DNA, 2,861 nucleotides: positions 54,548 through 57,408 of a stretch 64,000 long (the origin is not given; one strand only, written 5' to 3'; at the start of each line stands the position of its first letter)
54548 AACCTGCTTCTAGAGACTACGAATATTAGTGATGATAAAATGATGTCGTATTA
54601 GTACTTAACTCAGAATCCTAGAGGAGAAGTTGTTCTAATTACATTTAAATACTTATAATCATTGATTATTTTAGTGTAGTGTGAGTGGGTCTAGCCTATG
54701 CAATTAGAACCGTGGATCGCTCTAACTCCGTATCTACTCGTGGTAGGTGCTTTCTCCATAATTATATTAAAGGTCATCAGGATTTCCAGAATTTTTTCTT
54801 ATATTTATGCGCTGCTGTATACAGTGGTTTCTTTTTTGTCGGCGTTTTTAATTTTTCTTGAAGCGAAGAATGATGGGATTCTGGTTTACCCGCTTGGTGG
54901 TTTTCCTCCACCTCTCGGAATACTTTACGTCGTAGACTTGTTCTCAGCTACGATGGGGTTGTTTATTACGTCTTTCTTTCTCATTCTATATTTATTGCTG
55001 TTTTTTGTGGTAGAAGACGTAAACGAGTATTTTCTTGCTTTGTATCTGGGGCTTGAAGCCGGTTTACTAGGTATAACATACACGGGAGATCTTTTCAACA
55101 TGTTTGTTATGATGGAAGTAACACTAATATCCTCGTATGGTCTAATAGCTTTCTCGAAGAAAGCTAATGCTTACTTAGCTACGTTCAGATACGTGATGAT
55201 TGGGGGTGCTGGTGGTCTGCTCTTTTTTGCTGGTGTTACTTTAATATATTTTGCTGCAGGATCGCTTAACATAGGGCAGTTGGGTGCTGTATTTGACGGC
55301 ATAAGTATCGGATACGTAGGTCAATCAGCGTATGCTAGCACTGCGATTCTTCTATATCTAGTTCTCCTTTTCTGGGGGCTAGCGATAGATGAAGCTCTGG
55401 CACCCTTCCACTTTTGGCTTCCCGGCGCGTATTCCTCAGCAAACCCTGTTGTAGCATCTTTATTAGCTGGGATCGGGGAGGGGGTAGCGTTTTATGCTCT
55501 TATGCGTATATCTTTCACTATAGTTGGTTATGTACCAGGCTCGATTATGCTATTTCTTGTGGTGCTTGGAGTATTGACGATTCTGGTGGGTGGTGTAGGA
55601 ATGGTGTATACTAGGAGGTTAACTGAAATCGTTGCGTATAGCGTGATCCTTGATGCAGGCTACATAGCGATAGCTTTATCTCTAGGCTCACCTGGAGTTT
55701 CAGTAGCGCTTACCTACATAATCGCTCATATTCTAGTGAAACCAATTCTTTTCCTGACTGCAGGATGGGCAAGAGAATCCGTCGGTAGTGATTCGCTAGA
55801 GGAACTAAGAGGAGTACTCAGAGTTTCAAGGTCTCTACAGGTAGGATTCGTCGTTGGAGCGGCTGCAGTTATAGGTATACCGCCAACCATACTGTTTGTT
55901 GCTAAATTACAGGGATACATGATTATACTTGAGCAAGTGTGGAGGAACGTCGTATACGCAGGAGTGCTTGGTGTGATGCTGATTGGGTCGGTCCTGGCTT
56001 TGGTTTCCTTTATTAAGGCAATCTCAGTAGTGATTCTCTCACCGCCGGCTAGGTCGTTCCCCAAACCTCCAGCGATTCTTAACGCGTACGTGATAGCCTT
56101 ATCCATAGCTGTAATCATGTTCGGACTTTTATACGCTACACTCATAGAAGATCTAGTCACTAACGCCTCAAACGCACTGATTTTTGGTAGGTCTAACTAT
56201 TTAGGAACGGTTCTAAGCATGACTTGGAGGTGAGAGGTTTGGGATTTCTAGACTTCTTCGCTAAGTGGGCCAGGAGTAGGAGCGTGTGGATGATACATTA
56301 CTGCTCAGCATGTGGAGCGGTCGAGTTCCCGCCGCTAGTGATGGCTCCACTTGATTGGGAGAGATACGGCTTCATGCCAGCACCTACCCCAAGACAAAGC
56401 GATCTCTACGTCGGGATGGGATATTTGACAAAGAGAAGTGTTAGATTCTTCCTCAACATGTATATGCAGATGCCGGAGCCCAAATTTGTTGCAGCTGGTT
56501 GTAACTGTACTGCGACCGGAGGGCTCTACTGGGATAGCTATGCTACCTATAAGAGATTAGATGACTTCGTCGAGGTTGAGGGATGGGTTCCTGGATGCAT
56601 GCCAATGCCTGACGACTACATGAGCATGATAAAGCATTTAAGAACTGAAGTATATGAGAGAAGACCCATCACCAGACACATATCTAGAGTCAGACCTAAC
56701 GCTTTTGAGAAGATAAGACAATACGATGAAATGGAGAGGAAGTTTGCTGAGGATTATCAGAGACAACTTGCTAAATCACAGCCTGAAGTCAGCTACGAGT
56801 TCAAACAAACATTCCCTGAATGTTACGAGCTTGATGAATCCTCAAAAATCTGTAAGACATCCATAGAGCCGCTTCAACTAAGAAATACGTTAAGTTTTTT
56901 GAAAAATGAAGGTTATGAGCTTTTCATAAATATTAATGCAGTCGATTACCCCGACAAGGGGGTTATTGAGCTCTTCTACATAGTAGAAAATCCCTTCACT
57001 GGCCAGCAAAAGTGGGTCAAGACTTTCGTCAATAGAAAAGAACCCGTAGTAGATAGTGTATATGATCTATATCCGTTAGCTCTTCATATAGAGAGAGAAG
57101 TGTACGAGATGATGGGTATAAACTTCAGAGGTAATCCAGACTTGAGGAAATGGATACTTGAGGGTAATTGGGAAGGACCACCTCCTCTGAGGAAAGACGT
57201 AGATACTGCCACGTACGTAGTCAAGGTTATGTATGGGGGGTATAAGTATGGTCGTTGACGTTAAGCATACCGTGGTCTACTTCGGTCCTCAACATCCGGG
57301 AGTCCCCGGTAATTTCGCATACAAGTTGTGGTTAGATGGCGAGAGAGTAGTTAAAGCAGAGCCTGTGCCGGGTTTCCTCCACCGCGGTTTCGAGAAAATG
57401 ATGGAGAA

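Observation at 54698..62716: Sulfane-reductase-type catalytic arm on a hydrogenase-type membrane arm: candidate MBH-to-MBS intermediate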

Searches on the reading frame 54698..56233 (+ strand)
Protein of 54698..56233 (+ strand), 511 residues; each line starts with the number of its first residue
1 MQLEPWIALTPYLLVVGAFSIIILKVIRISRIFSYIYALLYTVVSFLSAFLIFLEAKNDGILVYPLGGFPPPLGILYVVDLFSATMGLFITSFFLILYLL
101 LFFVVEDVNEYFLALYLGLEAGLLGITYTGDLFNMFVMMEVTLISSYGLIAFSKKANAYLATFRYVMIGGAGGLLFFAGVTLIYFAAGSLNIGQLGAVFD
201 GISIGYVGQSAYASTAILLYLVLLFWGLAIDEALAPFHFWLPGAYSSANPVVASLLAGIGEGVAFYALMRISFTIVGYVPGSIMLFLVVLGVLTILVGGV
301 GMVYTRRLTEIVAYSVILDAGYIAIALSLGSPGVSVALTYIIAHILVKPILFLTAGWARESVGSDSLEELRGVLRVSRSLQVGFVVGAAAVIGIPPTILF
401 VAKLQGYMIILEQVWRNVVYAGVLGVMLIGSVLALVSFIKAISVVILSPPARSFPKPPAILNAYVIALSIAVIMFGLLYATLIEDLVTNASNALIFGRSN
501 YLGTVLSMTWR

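Call 4: search_protein_families(library=pfam, proteins=[window:54698-56233:+], max_evalue=0.01)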
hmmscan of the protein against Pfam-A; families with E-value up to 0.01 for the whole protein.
window:54698-56233:+ (511 aa): 1 family
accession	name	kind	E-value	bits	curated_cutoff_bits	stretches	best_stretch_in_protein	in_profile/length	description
PF00361.26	Proton_antipo_M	-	9.6e-40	137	21.5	1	130-427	2-292/294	NADH:quinone oxidoreductase/Mrp antiporter, TM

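Call 18: search_solved_structures(query=window:54698-56233:+, max_evalue=1e-10, show_alignments=0)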
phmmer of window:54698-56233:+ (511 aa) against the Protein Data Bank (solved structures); distinct sequences matched with E-value up to 1e-10: 24.
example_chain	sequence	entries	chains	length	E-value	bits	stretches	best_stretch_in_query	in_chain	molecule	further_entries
6u8y_H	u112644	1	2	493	2.6e-43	152.3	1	10-506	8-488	NADH dehydrogenase subunit N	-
7qru_D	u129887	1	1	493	1.9e-37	133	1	14-440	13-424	Na+/H+ antiporter subunit D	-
6cfw_H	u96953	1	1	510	6.1e-37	131.3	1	7-485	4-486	Monovalent cation/H+ antiporter subunit D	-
7d3u_D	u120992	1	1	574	4.9e-34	121.8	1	20-451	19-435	Monovalent Na+/H+ antiporter subunit D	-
6z16_D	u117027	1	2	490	6.3e-26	95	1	32-442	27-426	Multisubunit Na+/H+ antiporter, D subunit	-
7d3u_A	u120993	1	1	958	2.3e-18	70.1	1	119-457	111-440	Monovalent Na+/H+ antiporter subunit A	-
7wff_D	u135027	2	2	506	1.4e-17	67.5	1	88-439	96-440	NAD(P)H-quinone oxidoreductase chain 4, chloroplastic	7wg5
6u8y_X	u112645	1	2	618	7.1e-17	65.2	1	64-480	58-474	NADH dehydrogenase subunit M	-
7eu3_D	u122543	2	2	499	1.2e-16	64.4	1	87-440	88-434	NAD(P)H-quinone oxidoreductase chain 4, chloroplastic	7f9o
7wff_B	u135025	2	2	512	2.6e-16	63.3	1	110-447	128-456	NAD(P)H-quinone oxidoreductase subunit 2, chloroplastic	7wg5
7eu3_B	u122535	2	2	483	3.3e-16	63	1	112-462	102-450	NAD(P)H-quinone oxidoreductase subunit 2, chloroplastic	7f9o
4he8_N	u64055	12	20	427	4.6e-16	62.5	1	110-483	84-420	NADH-quinone oxidoreductase subunit 14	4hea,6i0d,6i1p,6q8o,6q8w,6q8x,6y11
8e9g_N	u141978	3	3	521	1.1e-15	61.3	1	121-486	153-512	NADH-quinone oxidoreductase subunit N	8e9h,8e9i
6hum_B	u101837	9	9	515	1.5e-15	60.8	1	109-452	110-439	NAD(P)H-quinone oxidoreductase subunit 2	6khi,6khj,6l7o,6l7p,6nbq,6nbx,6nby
9grx_B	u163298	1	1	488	1.5e-15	60.8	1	112-447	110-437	NAD(P)H-quinone oxidoreductase subunit 2 A, chloroplastic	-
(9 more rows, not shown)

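Call 76: search_solved_structures(query=window:54698-56233:+, max_evalue=1e-30, show_alignments=3)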
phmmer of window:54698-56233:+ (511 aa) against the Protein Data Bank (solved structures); distinct sequences matched with E-value up to 1e-30: 4.
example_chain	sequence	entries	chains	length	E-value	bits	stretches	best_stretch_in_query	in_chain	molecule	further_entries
6u8y_H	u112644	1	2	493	2.6e-43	152.3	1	10-506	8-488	NADH dehydrogenase subunit N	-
7qru_D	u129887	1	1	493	1.9e-37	133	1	14-440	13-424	Na+/H+ antiporter subunit D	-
6cfw_H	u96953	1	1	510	6.1e-37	131.3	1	7-485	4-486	Monovalent cation/H+ antiporter subunit D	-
7d3u_D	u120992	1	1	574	4.9e-34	121.8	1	20-451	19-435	Monovalent Na+/H+ antiporter subunit D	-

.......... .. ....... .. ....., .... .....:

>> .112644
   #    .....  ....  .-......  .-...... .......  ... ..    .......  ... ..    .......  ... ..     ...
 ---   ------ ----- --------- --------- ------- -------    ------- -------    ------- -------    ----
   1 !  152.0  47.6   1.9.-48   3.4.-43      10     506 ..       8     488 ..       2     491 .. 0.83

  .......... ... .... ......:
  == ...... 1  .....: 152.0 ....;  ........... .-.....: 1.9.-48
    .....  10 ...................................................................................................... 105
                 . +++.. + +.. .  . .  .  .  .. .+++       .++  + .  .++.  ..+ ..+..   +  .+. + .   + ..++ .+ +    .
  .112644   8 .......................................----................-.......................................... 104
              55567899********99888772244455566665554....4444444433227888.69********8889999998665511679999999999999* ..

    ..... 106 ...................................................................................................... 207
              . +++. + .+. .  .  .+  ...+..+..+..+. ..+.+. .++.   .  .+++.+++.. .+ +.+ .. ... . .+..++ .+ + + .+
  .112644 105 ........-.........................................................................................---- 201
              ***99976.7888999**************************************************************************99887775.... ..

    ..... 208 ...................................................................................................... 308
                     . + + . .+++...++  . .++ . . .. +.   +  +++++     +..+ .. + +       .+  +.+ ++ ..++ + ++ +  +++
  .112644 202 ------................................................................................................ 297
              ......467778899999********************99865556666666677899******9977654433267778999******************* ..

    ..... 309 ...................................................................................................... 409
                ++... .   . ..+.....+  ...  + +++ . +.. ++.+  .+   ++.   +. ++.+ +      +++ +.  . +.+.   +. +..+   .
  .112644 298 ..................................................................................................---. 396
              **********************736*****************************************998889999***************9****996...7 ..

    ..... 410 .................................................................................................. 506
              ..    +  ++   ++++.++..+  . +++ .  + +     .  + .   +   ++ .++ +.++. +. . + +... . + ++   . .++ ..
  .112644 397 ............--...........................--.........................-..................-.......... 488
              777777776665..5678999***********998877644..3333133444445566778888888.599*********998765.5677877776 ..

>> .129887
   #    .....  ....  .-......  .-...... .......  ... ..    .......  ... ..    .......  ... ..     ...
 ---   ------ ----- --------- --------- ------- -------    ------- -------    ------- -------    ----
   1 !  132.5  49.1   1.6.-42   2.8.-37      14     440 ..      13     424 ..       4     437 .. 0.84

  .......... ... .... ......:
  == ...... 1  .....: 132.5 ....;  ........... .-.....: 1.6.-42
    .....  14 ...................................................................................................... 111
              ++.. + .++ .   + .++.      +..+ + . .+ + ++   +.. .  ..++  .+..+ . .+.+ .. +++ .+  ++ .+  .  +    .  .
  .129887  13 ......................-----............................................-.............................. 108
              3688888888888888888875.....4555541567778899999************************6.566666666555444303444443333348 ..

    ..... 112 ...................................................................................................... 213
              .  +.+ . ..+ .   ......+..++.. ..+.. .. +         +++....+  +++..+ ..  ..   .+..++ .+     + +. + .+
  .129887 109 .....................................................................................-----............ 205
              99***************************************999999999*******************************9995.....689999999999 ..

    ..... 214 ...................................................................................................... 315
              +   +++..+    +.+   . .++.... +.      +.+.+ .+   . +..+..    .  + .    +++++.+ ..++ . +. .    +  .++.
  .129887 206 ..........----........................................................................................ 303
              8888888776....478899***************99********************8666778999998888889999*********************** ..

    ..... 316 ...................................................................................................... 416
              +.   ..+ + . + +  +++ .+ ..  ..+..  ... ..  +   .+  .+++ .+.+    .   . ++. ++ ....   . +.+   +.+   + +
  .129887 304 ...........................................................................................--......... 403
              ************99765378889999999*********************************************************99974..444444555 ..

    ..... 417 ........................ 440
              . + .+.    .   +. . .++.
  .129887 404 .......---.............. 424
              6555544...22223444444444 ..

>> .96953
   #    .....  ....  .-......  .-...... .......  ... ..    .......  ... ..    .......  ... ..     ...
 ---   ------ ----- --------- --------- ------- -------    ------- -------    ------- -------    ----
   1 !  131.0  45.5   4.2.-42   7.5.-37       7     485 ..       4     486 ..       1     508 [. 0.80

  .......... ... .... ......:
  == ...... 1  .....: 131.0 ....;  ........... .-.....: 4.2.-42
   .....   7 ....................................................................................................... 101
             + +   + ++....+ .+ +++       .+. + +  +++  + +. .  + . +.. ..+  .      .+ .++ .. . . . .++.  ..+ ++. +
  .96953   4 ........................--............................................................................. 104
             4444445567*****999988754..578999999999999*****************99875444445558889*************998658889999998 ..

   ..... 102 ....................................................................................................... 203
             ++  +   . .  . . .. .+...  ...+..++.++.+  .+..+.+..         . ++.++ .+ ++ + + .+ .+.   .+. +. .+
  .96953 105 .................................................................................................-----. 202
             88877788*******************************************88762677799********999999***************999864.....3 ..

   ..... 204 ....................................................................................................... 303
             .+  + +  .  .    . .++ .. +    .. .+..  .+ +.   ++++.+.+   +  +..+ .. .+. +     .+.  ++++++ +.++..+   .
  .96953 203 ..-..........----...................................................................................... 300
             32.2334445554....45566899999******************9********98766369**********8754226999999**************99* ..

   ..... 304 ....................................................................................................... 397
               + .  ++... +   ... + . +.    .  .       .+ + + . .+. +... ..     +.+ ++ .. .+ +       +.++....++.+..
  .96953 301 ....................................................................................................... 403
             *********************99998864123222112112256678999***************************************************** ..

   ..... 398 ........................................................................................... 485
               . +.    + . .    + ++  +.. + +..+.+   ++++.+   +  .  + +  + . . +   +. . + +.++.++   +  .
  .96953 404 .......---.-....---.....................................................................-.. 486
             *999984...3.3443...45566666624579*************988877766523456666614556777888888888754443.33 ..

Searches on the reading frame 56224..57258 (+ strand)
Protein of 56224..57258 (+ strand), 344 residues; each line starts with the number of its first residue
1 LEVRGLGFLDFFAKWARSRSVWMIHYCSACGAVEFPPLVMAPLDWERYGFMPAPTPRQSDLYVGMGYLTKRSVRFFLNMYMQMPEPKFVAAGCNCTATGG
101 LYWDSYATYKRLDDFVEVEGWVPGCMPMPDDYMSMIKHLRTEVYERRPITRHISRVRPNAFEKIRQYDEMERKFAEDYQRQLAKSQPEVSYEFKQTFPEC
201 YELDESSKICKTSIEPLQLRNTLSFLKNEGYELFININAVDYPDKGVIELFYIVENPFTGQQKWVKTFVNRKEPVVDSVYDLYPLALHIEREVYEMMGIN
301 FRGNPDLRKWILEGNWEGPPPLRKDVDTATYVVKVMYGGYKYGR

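Call 4: search_protein_families(library=pfam, proteins=[window:56224-57258:+], max_evalue=0.01)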
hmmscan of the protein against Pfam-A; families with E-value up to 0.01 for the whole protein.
window:56224-57258:+ (344 aa): 2 families
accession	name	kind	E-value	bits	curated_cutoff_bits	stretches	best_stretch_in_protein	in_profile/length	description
PF00329.25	Complex1_30kDa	-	1.3e-27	97.3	22.5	1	214-331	3-123/124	Respiratory-chain NADH dehydrogenase, 30 Kd subunit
PF01058.29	Oxidored_q6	-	1.3e-12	48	27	1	33-139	6-128/128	NADH ubiquinone oxidoreductase, 20 Kd subunit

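Call 17: search_solved_structures(query=window:56224-57258:+, max_evalue=0.001, show_alignments=3)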
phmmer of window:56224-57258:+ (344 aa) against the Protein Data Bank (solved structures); distinct sequences matched with E-value up to 0.001: 86 (the best 60 are shown).
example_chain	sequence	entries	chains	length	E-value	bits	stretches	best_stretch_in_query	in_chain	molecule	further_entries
6u8y_J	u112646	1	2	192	2.8e-37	132.1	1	13-141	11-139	NADH dehydrogenase subunit B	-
7eu3_K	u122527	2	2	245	4.2e-29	105.2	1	10-188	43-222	NAD(P)H-quinone oxidoreductase subunit K, chloroplastic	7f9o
9grx_K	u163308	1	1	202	5.6e-29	104.8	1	12-144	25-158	NAD(P)H-quinone oxidoreductase subunit K, chloroplastic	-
7wfg_K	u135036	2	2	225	9.6e-29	104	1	10-158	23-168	NAD(P)H-quinone oxidoreductase subunit K, chloroplastic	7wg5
6hum_K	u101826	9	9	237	3e-27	99.1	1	12-144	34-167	NAD(P)H-quinone oxidoreductase subunit K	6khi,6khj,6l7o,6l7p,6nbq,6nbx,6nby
9f5x_F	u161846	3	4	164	1.5e-23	86.9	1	9-147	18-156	NADH:ubiquinone oxidoreductase subunit 10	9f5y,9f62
7arc_B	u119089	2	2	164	1.5e-22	83.6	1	9-146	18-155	PSST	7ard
7ar7_B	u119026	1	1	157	7e-22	81.4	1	9-147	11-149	NADH dehydrogenase [ubiquinone] iron-sulfur protein 7, mitochondrial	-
5xtb_C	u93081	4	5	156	1.4e-21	80.4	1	9-147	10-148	NADH dehydrogenase [ubiquinone] iron-sulfur protein 7, mitochondrial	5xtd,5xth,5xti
7v2c_C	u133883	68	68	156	1.5e-21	80.3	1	9-144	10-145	NADH dehydrogenase [ubiquinone] iron-sulfur protein 7,mitochondrial | NADH dehydrogenase [ubiquinone] iron-sulfur protein 7, mitochondrial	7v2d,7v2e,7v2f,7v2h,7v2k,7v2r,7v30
9ti4_E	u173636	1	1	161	1.5e-21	80.3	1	8-147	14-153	NADH dehydrogenase [ubiquinone] iron-sulfur protein 7, mitochondrial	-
7a23_E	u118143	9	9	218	1.8e-21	80.1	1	9-147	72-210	PSST | NADH dehydrogenase [ubiquinone] iron-sulfur protein 7, mitochondrial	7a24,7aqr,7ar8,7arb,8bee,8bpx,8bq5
5lc5_B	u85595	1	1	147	1.9e-21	80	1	9-143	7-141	NADH dehydrogenase [ubiquinone] iron-sulfur protein 7, mitochondrial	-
9w2u_B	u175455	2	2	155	2e-21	79.9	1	9-144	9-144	NADH dehydrogenase [ubiquinone] iron-sulfur protein 7, mitochondrial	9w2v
7zd6_6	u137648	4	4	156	2e-21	79.9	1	9-144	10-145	NADH dehydrogenase [ubiquinone] iron-sulfur protein 7, mitochondrial | Complex I-20kD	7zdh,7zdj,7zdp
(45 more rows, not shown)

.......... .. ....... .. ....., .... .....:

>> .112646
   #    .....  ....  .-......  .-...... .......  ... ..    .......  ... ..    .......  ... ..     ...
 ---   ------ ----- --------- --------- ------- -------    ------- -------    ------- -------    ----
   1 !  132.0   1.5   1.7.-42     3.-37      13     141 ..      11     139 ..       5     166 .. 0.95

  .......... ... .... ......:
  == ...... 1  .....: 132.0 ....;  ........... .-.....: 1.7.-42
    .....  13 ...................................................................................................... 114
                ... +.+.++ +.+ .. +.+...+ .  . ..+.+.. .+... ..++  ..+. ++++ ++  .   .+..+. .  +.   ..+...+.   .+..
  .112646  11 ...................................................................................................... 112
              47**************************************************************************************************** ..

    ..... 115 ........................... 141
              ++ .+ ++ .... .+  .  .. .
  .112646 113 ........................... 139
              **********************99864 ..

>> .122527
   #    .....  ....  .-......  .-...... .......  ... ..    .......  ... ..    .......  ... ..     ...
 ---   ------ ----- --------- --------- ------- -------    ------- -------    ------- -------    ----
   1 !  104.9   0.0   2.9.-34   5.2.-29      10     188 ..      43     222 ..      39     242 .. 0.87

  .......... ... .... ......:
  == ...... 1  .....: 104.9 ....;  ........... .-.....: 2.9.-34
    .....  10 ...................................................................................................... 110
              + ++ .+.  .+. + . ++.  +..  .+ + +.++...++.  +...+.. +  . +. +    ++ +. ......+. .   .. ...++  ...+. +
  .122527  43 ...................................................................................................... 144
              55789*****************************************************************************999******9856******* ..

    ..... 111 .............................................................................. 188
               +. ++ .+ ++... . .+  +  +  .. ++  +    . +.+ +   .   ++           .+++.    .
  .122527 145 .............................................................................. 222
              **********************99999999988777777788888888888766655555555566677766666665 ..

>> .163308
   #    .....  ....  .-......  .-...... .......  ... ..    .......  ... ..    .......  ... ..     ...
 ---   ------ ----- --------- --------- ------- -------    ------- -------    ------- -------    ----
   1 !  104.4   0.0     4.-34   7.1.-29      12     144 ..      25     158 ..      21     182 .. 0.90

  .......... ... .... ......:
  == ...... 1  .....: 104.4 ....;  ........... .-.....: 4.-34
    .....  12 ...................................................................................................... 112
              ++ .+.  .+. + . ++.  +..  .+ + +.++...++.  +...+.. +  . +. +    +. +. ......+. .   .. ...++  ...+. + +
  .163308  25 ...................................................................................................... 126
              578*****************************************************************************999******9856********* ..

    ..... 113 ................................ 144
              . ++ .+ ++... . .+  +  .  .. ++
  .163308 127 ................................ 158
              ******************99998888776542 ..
